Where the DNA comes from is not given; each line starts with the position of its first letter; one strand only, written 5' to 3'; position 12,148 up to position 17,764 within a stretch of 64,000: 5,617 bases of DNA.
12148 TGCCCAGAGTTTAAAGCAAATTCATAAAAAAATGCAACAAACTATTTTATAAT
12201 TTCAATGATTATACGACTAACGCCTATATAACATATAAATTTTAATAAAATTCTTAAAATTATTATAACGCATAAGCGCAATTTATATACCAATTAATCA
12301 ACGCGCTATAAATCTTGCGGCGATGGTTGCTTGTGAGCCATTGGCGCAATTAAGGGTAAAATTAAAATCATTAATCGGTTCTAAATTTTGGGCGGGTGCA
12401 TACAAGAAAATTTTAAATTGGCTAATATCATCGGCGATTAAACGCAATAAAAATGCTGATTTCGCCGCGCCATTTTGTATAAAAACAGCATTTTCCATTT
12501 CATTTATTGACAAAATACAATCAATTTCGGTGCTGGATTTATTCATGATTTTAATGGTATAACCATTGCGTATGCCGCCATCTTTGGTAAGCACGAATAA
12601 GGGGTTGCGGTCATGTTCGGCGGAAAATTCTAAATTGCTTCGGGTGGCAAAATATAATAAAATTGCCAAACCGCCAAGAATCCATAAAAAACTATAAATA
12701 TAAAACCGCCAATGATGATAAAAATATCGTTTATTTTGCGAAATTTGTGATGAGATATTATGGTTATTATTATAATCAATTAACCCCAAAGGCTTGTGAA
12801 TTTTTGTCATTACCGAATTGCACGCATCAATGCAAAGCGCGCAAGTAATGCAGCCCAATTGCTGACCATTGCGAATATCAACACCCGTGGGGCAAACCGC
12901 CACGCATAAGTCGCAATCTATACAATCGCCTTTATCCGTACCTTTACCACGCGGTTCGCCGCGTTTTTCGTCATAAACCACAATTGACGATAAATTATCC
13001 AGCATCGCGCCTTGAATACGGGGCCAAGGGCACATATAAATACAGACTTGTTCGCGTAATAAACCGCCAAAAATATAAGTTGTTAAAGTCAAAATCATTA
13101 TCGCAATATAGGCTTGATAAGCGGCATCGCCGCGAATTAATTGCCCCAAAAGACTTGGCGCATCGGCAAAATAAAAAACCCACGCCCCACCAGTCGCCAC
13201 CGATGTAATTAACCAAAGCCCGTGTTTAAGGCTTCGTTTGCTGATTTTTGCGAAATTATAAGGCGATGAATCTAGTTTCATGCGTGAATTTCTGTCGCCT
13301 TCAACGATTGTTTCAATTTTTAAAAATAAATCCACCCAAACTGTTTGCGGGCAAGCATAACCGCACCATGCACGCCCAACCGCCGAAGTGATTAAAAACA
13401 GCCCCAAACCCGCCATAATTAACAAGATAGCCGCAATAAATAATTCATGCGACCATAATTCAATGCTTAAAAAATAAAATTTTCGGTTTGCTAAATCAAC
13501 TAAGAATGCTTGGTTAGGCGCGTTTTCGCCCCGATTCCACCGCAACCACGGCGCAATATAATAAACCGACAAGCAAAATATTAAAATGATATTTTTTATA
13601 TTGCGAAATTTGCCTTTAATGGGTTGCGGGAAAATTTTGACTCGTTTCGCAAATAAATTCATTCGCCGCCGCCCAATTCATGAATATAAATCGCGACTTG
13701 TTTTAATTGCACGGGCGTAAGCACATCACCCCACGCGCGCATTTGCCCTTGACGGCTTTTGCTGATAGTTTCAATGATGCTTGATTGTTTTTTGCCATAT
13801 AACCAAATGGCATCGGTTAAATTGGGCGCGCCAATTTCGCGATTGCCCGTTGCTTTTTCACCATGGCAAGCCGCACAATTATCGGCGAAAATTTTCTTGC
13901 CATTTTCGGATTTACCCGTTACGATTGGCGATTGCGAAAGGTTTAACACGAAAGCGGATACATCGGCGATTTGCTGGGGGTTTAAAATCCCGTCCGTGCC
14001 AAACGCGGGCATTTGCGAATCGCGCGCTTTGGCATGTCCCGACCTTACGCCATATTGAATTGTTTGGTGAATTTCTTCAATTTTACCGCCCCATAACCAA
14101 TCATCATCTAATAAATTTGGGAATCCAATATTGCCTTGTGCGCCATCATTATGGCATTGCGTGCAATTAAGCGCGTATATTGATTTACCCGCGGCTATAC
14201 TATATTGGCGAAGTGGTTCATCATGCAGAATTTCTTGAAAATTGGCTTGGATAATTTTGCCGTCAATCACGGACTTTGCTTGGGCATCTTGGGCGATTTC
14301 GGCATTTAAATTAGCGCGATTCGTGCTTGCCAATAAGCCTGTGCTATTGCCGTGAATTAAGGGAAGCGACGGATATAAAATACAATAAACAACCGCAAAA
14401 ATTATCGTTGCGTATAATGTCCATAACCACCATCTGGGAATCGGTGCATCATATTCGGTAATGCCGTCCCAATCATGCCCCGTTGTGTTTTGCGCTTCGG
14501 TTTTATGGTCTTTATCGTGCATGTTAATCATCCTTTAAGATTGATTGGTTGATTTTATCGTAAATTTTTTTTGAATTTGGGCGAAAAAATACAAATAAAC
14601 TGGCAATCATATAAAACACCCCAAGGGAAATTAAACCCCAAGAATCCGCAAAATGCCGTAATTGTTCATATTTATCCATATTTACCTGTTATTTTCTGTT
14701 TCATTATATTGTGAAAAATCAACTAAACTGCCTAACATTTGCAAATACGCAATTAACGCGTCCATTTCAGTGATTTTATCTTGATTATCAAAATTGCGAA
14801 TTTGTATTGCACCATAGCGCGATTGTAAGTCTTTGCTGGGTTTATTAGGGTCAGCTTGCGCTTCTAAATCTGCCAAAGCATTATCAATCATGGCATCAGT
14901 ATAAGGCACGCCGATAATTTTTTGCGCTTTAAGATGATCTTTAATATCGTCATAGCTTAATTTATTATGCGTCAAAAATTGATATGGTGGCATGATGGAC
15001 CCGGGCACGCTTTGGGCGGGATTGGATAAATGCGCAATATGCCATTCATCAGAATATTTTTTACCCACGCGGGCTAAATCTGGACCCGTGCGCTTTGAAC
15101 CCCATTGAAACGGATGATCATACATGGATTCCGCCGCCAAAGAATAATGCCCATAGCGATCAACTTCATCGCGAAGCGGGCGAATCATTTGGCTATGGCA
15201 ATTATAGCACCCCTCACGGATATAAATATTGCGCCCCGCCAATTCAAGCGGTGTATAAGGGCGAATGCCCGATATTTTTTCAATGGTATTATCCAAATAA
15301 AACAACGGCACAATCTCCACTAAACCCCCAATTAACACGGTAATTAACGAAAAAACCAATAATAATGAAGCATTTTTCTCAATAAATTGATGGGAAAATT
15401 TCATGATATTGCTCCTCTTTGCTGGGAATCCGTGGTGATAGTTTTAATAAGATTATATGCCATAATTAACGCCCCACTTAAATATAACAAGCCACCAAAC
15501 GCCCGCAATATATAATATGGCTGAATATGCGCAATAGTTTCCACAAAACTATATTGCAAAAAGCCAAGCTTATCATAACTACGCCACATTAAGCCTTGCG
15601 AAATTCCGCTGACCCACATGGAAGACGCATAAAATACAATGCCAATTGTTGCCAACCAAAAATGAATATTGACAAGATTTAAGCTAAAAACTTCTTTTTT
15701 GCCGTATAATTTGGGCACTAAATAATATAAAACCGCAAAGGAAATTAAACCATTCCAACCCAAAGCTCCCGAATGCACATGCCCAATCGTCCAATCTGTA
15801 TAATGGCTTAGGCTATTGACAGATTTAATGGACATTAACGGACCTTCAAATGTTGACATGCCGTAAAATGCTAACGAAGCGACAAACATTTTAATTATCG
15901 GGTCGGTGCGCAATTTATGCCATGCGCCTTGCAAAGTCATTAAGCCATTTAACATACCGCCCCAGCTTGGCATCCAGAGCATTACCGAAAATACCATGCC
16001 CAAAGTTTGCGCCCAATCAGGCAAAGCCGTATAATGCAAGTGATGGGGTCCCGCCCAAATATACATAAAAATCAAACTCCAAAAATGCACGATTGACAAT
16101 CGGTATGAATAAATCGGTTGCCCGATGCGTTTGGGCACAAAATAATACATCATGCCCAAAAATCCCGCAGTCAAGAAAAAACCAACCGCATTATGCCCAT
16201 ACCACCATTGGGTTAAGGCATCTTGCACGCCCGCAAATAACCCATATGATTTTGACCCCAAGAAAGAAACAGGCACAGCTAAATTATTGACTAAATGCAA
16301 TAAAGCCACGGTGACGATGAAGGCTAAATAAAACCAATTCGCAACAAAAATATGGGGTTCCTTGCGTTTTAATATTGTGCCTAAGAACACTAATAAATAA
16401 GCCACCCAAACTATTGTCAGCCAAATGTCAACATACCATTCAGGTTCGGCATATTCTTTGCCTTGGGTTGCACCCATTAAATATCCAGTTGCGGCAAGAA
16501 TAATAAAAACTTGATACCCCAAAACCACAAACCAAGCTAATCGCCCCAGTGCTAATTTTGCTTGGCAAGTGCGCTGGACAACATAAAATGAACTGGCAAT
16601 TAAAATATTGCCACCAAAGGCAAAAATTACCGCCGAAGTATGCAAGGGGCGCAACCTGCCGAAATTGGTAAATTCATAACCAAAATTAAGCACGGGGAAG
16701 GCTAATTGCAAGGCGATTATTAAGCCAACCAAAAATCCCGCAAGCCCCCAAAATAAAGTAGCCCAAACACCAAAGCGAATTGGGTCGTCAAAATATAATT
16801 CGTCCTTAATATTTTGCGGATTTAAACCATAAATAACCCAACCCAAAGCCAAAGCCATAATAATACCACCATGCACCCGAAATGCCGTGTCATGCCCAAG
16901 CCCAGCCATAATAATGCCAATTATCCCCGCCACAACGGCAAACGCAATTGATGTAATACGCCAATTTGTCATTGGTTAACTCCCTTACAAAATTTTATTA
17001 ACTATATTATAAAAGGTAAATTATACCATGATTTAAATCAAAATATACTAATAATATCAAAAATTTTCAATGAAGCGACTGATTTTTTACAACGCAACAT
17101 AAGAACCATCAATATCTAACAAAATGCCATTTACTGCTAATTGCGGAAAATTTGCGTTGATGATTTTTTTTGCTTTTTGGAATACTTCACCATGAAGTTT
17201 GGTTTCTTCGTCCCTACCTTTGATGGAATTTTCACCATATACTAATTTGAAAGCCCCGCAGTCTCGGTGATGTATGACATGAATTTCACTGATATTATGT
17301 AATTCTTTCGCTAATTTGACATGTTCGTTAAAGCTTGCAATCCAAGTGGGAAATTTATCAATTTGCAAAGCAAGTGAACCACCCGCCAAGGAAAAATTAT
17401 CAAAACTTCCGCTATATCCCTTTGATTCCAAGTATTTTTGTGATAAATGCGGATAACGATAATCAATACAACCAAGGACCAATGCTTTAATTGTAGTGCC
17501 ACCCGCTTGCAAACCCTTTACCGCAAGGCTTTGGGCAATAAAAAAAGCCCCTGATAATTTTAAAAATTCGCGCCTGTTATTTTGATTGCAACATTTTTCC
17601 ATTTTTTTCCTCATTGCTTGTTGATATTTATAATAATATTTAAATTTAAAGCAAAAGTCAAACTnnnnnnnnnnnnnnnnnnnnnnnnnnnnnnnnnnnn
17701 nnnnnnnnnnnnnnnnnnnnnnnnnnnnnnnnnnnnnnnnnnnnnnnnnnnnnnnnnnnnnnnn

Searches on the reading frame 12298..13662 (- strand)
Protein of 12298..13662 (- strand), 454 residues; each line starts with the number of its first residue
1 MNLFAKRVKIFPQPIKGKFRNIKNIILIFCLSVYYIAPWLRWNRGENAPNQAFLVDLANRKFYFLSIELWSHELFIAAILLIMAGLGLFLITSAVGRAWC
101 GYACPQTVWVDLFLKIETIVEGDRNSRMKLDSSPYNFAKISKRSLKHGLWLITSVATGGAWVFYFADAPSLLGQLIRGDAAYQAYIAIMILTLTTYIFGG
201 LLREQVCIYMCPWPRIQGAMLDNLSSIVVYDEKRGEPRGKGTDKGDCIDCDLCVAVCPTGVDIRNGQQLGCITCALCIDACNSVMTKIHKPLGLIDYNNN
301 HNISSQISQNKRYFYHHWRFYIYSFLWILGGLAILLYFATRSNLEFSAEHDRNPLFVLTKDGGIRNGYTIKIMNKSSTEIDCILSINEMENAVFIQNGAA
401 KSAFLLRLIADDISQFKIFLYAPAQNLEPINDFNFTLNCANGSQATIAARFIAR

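Call 24: search_protein_families(library=pfam, proteins=[window:12298-13662:-], max_evalue=0.001)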
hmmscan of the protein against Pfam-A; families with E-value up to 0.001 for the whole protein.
window:12298-13662:- (454 aa): 8 families
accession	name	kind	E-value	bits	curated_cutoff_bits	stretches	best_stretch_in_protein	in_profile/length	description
PF13746.11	Fer4_18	-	8.4e-34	116.6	27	1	202-299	1-113/114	4Fe-4S dicluster domain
PF11614.14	FixG_C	-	4.7e-17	62.7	25.6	1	337-453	4-118/119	IG-like fold at C-terminal of FixG, putative oxidoreductase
PF12838.12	Fer4_7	-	1.3e-07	32.4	27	1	206-261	7-52/52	4Fe-4S dicluster domain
PF12801.12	Fer4_5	-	1.7e-06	28.4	22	1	79-115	4-39/48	4Fe-4S binding domain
PF13187.11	Fer4_9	-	4.5e-06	27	27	1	207-260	8-50/52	4Fe-4S dicluster domain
PF13534.11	Fer4_17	-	0.00014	22.8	22.2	0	206-262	7-61/61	4Fe-4S dicluster domain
PF13484.11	Fer4_16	-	0.00022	22.4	30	0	206-259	7-65/66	4Fe-4S double cluster binding domain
PF13237.11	Fer4_10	-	0.00033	21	25.5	0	243-281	5-52/53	4Fe-4S dicluster domain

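Call 25: find_related_loci(query=window:12298-13662:-, collection=genome_contigs, flank=10000)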
Query window:12298-13662:- (454 aa) in genome_contigs; peptide patterns used: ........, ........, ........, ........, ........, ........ (x = any residue, [..] = any of these).
600 stretches matched a pattern (row limit reached: there are more); 597 encode a relative of the query (tblastn E <= 1e-3); the best 80 are kept; 80 distinct loci.
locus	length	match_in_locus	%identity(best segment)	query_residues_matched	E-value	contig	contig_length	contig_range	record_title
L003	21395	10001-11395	51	3-429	1e-156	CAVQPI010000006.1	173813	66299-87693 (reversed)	MAG: uncultured Alphaproteobacteria bacterium isolate MFD09964.bin.2.31 genome assembly, contig: contig_45382, whole gen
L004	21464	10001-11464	49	3-451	8e-152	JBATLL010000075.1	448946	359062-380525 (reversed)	MAG: Rhizobiaceae bacterium isolate MFD10474_ilm_asm_bin6 k127_236300, whole genome shotgun sequence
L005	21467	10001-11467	47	3-451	3e-151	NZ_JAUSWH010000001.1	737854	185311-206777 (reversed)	Rhizobium paknamense strain DSM 100301 Ga0480191_01, whole genome shotgun sequence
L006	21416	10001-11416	50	3-435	9e-151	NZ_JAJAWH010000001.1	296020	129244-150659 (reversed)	Neorhizobium xiangyangii strain T786 Scaffolds_1_296020, whole genome shotgun sequence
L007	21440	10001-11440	48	2-451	2e-149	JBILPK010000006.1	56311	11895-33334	MAG: Polymorphobacter sp. isolate ME2018-04-11_3300037516_group8_bin16 Rohwer_bin2018_scaffold_64_c1, whole genome shotg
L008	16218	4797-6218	48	3-436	4e-149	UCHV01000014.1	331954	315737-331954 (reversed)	Rhizobiales bacterium isolate AFS080716 genome assembly, contig: contig_14, whole genome shotgun sequence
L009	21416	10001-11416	49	3-435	2e-148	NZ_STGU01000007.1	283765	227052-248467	Rhizobium rosettiformans W3 7, whole genome shotgun sequence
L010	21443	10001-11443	46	2-438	1e-148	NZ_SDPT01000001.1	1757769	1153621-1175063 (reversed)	Sphingomonas desiccabilis strain CP1D NODE_1_length_1757769_cov_65.773517, whole genome shotgun sequence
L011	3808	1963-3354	48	3-428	1e-153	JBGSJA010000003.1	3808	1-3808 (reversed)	MAG: Salaquimonas sp. isolate JTS-AC146 k141_1144497, whole genome shotgun sequence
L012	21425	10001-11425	49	3-438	1e-148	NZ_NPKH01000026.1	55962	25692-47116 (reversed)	Mesorhizobium wenxiniae strain WYCCWR 10195 C243, whole genome shotgun sequence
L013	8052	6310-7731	48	4-454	3e-148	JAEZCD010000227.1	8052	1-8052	MAG: Proteobacteria bacterium isolate OH_CBrB_228 k127_1534459, whole genome shotgun sequence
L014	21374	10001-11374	49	2-446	4e-148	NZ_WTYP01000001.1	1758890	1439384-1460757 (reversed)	Pontixanthobacter luteolus strain SW-109 NODE_1_length_1758890, whole genome shotgun sequence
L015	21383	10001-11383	48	3-425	3e-147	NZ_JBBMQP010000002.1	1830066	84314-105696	Hoeflea sp. AS60 isolate_60_2, whole genome shotgun sequence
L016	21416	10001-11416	48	3-435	2e-146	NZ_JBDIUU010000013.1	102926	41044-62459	Neorhizobium sp. IRAMC:178 Scaffold12_1, whole genome shotgun sequence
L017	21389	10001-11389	49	3-427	2e-146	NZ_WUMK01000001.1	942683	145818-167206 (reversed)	Shinella kummerowiae strain CCBAU 25048 1, whole genome shotgun sequence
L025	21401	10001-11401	49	4-451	7e-145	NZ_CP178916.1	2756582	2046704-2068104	Sphingomonas sediminicola strain DSM 18106 chromosome, complete genome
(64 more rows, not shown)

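Call 36: find_homologous_proteins(query=window:12298-13662:-, max_evalue=1e-50)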
Query window:12298-13662:- (454 aa): 8000 proteins with E <= 1e-50 among 8000 candidates; the best 120 are listed.
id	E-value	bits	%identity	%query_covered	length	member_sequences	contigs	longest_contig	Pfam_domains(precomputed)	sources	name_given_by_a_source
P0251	0.0e+0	1056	100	100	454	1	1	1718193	PF11614.15,PF12801.13,PF13746.12,PF12838.13,PF13187.12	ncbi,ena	-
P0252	1.8e-151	523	51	99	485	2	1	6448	PF11614.15,PF12801.13,PF13746.12,PF12838.13,PF13183.12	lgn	-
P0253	2.6e-150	519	49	98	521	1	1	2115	PF11614.15,PF13746.12,PF12838.13,PF13534.12,PF13183.12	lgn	-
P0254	5.0e-150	518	52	98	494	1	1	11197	PF11614.15,PF12801.13,PF13746.12,PF12838.13,PF13534.12,PF13183.12,PF13187.12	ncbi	-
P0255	8.3e-150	518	50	97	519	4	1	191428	PF11614.15,PF13746.12,PF12838.13,PF13534.12,PF13183.12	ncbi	ncbi:MAG: cytochrome c oxidase accessory protein CcoG [Rhizobiaceae bacterium]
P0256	1.0e-149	517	51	96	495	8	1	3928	PF11614.15,PF12801.13,PF13746.12,PF12838.13,PF13183.12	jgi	jgi:cytochrome c oxidase accessory protein FixG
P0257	1.0e-149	517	51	98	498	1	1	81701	PF11614.15,PF13746.12,PF12838.13,PF13534.12,PF13183.12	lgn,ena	-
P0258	1.1e-149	517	51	99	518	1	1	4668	PF11614.15,PF12801.13,PF13746.12,PF12838.13,PF13534.12,PF13183.12,PF13187.12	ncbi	-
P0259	1.1e-149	517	52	93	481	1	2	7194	PF11614.15,PF12801.13,PF13746.12,PF12838.13,PF13534.12,PF13187.12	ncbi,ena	-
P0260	1.4e-149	517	50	99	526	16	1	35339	PF11614.15,PF13746.12,PF13534.12,PF13183.12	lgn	-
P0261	1.4e-149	517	50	98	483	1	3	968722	PF11614.15,PF12801.13,PF13746.12,PF12838.13,PF13187.12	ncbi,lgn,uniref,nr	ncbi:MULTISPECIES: cytochrome c oxidase accessory protein CcoG [unclassified Sphingomonas]|uniref:cy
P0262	1.7e-149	517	50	98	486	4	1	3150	PF11614.15,PF12801.13,PF13746.12,PF13534.12,PF13187.12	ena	-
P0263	2.9e-149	516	51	94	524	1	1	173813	PF11614.15,PF12801.13,PF13746.12,PF12838.13,PF13187.12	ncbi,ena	-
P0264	2.9e-149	516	51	98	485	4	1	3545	PF11614.15,PF12801.13,PF13746.12,PF12838.13,PF13534.12,PF13183.12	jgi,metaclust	metaclust:\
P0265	3.3e-149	516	51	97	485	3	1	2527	PF11614.15,PF12801.13,PF13746.12,PF12838.13,PF13534.12,PF13183.12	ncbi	-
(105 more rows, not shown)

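Call 68: search_protein_families(library=pfam, proteins=[L003:11529-12020:+, L003:12025-14385:+, L003:14382-14534:+, L025:11370-11867:+, L025:13990-14148:+], max_evalue=0.001)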
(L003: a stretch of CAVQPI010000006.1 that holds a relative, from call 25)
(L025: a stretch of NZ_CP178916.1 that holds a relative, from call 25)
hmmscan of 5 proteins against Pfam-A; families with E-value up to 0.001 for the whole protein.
L003:11529-12020:+ (163 aa): 1 family
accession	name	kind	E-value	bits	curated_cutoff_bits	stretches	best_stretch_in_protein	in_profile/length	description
PF05751.16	FixH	-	2.7e-38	131.7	23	1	12-154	2-144/150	FixH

L003:12025-14385:+ (786 aa): 3 families
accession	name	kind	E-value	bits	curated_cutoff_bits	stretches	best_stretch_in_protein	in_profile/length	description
PF00122.25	E1-E2_ATPase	-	1.6e-40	139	28.1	1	255-433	3-179/181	E1-E2 ATPase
PF00702.32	Hydrolase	-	4.7e-24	86.3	26.4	1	452-651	2-191/191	haloacid dehalogenase-like hydrolase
PF00403.32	HMA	-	3.2e-10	40.7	24.8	1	43-103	1-61/62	Heavy-metal-associated domain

L003:14382-14534:+ (50 aa): 1 family
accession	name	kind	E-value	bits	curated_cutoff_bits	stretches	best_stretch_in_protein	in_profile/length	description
PF03597.20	FixS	-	3.1e-21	75.2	23.1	1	3-45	2-44/44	Cytochrome oxidase maturation protein cbb3-type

L025:11370-11867:+ (165 aa): 1 family
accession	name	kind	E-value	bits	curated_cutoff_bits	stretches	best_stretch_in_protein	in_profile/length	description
PF05751.16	FixH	-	6.3e-30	104.6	23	1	22-162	2-148/150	FixH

L025:13990-14148:+ (52 aa): 1 family
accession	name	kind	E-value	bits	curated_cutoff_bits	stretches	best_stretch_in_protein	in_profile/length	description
PF03597.20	FixS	-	1e-20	73.6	23.1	1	4-45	3-44/44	Cytochrome oxidase maturation protein cbb3-type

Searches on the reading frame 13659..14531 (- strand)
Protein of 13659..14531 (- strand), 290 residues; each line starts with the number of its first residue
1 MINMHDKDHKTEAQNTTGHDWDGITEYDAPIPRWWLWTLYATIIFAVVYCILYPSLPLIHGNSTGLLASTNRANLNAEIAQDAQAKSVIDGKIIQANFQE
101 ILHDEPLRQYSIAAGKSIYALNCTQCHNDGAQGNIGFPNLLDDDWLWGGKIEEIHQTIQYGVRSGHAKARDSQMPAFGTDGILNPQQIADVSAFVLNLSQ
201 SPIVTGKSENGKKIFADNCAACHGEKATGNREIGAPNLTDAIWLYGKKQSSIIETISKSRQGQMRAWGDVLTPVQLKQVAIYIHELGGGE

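Call 24: search_protein_families(library=pfam, proteins=[window:13659-14531:-], max_evalue=0.001)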
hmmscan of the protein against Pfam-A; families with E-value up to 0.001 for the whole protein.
window:13659-14531:- (290 aa): 4 families
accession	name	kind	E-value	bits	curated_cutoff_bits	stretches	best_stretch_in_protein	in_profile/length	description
PF13442.11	Cytochrome_CBB3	-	4.4e-24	85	27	2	112-195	3-68/68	Cytochrome C oxidase, cbb3-type, subunit III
PF14715.11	FixP_N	-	1.8e-23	82.4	24.9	1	14-59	2-47/48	N-terminal domain of cytochrome oxidase-cbb3, FixP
PF00034.26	Cytochrom_C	-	3.3e-23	83.2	21.3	2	112-198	1-89/90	Cytochrome c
PF14495.11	Cytochrom_C550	-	9.2e-07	29.1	27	0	206-228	24-46/136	Cytochrome c-550 domain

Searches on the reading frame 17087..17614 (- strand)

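Call 24: search_protein_families(library=pfam, proteins=[window:17087-17614:-], max_evalue=0.001)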
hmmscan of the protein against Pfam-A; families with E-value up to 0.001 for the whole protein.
window:17087-17614:- (175 aa): 1 family
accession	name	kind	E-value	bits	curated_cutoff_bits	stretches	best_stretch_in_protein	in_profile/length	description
PF20393.3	Pro_CA_2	-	5.4e-10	40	30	1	43-165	5-114/125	Putative carbonic anhydrase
